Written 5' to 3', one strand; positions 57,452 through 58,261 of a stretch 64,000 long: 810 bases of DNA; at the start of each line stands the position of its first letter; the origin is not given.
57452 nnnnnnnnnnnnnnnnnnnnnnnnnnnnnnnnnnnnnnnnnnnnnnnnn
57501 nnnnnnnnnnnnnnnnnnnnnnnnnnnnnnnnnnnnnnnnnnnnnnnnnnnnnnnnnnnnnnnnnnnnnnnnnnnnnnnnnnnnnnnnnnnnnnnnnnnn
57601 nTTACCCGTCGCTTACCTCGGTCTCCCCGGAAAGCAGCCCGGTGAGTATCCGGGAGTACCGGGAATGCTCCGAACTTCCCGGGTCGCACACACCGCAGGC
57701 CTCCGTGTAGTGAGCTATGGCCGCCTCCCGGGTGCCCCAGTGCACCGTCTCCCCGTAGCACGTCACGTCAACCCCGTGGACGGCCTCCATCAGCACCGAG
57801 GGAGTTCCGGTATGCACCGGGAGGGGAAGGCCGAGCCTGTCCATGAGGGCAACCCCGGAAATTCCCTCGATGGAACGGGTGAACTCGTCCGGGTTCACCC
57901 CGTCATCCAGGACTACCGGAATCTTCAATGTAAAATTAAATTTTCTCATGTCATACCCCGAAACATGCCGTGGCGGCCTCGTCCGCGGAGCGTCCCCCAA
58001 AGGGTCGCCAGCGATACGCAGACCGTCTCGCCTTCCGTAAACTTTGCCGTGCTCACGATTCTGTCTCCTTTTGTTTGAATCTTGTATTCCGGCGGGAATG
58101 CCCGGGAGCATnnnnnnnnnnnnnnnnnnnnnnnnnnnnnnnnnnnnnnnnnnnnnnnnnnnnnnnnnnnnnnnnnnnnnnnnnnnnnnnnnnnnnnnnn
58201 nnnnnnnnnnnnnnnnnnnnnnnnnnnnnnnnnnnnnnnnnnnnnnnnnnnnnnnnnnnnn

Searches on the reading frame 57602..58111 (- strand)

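Call 57: search_protein_families(library=phrogs, proteins=[window:57602-58111:-], max_evalue=0.001)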
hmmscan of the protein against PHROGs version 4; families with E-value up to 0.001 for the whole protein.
window:57602-58111:- (169 aa): 1 family
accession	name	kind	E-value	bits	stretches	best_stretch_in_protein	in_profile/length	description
phrog_34775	-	unknown function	0.00064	21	1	116-168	6-56/59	-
